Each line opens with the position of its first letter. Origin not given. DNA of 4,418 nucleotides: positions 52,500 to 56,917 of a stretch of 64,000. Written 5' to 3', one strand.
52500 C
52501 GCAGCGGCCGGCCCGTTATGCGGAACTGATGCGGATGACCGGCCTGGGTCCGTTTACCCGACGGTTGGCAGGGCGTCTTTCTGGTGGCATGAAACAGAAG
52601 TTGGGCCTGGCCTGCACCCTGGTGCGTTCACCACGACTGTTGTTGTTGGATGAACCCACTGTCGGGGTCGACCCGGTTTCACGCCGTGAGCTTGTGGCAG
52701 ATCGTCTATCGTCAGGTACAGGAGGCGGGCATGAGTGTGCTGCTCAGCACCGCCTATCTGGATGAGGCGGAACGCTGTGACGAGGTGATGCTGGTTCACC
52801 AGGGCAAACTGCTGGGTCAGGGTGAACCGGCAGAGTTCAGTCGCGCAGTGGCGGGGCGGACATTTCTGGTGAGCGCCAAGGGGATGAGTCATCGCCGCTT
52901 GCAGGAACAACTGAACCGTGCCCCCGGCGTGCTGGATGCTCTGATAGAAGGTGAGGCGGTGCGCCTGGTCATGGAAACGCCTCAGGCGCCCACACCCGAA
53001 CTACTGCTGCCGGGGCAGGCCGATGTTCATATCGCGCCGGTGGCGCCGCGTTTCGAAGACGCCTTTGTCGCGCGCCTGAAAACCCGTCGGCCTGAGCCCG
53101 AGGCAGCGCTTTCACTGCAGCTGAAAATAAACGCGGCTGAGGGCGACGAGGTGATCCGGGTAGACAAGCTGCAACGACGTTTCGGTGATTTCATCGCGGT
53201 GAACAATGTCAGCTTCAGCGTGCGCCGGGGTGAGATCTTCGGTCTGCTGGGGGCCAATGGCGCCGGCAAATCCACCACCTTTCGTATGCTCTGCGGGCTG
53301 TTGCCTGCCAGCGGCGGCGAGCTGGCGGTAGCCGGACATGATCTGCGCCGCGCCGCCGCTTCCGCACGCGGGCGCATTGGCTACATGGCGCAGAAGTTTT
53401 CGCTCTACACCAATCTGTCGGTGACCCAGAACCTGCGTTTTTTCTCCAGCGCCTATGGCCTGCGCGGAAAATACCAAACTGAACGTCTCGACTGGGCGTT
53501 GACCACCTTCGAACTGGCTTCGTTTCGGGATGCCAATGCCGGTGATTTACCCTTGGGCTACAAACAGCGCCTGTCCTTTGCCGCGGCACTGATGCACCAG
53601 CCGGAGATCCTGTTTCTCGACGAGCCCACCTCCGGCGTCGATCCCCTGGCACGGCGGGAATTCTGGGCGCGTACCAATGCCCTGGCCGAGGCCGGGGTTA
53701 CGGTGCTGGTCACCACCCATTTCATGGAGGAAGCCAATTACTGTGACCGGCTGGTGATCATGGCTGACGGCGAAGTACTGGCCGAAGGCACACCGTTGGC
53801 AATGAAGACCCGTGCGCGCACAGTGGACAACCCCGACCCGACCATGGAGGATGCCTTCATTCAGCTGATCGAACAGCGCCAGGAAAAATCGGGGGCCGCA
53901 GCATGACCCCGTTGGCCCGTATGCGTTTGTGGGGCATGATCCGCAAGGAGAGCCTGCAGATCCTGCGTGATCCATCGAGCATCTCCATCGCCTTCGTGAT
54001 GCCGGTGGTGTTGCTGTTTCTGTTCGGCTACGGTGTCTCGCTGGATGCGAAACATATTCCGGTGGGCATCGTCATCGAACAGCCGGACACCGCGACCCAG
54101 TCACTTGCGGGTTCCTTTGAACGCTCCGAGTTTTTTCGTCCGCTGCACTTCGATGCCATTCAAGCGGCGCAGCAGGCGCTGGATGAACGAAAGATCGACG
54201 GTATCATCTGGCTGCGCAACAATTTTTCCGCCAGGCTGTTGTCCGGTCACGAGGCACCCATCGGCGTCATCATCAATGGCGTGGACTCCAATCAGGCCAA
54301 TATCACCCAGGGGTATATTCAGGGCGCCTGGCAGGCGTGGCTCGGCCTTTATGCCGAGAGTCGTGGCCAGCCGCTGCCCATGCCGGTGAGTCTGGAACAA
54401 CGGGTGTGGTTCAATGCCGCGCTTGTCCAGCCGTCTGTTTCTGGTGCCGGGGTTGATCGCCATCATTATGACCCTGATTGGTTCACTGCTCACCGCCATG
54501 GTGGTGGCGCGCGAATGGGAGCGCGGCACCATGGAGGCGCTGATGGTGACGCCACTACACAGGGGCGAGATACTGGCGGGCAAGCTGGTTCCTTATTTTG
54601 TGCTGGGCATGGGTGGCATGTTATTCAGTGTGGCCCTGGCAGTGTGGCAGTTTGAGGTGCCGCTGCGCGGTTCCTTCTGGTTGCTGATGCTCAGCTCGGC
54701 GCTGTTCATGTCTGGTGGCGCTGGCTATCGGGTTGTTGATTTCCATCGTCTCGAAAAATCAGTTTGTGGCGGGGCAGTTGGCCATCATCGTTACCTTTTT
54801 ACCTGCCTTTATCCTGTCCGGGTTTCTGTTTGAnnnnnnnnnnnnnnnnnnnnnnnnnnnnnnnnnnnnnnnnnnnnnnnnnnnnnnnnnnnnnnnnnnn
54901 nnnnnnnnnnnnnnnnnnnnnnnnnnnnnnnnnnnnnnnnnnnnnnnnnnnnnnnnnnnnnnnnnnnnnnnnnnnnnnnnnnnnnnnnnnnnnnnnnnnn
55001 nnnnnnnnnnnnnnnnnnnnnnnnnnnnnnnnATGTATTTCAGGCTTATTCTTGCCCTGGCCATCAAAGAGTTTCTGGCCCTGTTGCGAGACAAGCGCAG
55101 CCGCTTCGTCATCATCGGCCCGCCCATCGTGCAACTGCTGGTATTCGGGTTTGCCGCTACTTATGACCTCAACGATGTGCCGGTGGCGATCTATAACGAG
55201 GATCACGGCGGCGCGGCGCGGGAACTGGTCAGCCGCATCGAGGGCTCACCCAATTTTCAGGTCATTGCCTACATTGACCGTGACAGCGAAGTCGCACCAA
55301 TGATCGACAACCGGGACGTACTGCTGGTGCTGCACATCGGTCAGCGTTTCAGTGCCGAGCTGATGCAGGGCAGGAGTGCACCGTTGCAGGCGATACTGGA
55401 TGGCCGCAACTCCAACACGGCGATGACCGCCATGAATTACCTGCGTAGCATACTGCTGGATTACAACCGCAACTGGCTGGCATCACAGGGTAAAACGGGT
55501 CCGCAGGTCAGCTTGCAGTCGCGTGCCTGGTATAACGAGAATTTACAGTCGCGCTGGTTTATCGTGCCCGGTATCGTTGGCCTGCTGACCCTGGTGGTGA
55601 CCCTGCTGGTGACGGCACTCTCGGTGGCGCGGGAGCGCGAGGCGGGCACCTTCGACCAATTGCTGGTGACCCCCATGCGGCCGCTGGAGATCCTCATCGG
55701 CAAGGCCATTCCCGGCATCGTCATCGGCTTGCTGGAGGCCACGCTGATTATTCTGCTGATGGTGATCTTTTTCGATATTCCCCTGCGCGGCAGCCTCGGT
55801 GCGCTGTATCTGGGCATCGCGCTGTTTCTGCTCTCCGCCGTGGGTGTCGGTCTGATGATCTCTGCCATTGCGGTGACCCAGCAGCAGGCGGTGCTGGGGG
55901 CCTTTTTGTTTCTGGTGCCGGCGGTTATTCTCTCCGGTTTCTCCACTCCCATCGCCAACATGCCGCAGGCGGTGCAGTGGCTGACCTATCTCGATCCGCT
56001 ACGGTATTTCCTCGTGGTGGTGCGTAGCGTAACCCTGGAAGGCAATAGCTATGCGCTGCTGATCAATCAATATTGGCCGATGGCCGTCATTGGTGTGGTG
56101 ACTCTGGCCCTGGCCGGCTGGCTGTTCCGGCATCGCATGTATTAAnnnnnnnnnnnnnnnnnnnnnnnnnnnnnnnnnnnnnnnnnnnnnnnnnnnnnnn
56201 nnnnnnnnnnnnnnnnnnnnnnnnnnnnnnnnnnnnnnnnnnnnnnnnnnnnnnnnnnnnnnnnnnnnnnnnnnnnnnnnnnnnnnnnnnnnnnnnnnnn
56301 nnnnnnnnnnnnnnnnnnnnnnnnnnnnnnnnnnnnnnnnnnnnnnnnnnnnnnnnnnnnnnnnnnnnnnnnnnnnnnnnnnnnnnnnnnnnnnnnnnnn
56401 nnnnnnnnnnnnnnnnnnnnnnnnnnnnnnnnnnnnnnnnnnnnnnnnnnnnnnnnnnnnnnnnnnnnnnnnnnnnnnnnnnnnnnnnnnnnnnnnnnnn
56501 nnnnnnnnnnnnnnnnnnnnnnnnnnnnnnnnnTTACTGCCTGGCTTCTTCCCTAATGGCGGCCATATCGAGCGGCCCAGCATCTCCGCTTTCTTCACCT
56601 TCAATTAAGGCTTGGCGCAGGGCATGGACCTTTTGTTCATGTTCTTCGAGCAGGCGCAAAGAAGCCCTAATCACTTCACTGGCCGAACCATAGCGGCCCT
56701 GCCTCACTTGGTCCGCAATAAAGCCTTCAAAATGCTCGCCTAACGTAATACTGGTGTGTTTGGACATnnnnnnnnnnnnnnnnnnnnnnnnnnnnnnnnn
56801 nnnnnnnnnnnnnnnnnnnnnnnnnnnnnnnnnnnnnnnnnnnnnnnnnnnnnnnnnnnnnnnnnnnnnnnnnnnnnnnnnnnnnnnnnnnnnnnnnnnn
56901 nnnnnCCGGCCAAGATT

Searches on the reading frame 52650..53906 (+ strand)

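Call 47: search_protein_families(library=pfam, proteins=[window:52650-53906:+], max_evalue=0.001)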
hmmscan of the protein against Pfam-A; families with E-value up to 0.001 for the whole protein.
window:52650-53906:+ (418 aa): 2 families
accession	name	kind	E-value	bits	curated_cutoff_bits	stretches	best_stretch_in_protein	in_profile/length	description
PF00005.33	ABC_tran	-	5.9e-31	108.3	25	1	184-328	1-137/137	ABC transporter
PF13304.12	AAA_21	-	3.1e-09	37.8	27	1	299-357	237-298/304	AAA domain, putative AbiEii toxin, Type IV TA system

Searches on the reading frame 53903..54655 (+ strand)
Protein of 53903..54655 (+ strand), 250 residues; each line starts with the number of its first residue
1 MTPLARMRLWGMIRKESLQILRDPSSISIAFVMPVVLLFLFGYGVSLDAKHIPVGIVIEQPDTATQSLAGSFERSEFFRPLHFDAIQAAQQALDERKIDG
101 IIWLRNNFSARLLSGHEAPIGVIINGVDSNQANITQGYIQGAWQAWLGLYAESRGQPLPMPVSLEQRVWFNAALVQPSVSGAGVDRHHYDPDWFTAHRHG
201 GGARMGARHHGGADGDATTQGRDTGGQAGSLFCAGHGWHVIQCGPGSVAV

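Call 47: search_protein_families(library=pfam, proteins=[window:53903-54655:+], max_evalue=0.001)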
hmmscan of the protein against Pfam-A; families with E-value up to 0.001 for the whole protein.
window:53903-54655:+ (250 aa): 1 family
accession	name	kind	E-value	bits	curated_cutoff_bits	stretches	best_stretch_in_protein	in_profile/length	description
PF12698.13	ABC2_membrane_3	-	2.6e-15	56.8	31.6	1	27-144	8-124/347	ABC-2 family transporter protein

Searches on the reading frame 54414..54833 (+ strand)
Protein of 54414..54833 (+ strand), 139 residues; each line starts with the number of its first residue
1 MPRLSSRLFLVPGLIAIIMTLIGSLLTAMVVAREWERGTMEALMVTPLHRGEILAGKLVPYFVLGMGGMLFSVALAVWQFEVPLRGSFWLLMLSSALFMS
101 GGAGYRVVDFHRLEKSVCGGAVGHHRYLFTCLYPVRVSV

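Call 62: search_protein_families(library=pfam, proteins=[window:54414-54833:+], max_evalue=0.001)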
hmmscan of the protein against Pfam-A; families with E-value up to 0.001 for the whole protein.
window:54414-54833:+ (139 aa): 4 families
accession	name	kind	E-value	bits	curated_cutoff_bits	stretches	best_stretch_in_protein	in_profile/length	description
PF12679.13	ABC2_membrane_2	-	1.1e-09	38.4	27.2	1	15-77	74-135/283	ABC-2 family transporter protein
PF01061.29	ABC2_membrane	-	4.7e-08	33.3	26.9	1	10-101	50-147/211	ABC-2 type transporter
PF12698.13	ABC2_membrane_3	-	5.1e-08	32.8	31.6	1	5-99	159-252/347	ABC-2 family transporter protein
PF12730.13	ABC2_membrane_4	-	3e-07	31.1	27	1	15-77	56-118/179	ABC-2 family transporter protein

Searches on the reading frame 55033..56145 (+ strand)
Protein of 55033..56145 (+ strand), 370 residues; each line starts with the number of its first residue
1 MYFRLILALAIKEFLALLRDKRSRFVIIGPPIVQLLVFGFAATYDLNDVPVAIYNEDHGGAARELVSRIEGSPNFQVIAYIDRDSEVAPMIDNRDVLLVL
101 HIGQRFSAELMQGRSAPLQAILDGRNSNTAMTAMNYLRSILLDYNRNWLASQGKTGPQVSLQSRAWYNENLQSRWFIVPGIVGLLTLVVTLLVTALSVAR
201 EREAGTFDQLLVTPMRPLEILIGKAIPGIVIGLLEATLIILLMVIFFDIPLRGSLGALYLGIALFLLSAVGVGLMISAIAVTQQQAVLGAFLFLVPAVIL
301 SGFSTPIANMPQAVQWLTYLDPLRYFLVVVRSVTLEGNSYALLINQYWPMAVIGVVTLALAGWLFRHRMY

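Call 47: search_protein_families(library=pfam, proteins=[window:55033-56145:+], max_evalue=0.001)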
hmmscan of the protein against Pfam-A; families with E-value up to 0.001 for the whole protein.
window:55033-56145:+ (370 aa): 4 families
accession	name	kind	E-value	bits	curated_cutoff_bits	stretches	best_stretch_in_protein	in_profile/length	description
PF12698.13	ABC2_membrane_3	-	9.8e-46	156.9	31.6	1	23-362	3-346/347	ABC-2 family transporter protein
PF01061.29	ABC2_membrane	-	1.2e-32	113.6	26.9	1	174-333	51-209/211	ABC-2 type transporter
PF12679.13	ABC2_membrane_2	-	2.5e-16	60.2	27.2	1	8-366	2-279/283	ABC-2 family transporter protein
PF12730.13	ABC2_membrane_4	-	0.00021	21.7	27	1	184-295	58-174/179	ABC-2 family transporter protein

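Call 82: find_encoding_contigs(protein=window:55033-56145:+, flank=6000, max_places=6)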
Protein window:55033-56145:+ (370 aa): no gene with exactly this product is on record in the collection.

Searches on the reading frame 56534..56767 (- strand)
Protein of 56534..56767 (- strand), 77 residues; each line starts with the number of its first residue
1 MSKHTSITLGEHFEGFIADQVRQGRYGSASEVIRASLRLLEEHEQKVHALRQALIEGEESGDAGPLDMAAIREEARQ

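Call 47: search_protein_families(library=pfam, proteins=[window:56534-56767:-], max_evalue=0.001)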
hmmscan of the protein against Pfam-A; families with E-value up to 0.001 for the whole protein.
window:56534-56767:- (77 aa): 1 family
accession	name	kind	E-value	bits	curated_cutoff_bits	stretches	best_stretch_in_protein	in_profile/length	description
PF03693.20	ParD_antitoxin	-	6.7e-33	113.4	21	1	1-75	1-75/81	Bacterial antitoxin of ParD toxin-antitoxin type II system and RHH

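Call 50: find_encoding_contigs(protein=window:56534-56767:-, flank=6000, max_places=8)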
Protein window:56534-56767:- (77 aa): no gene with exactly this product is on record in the collection.
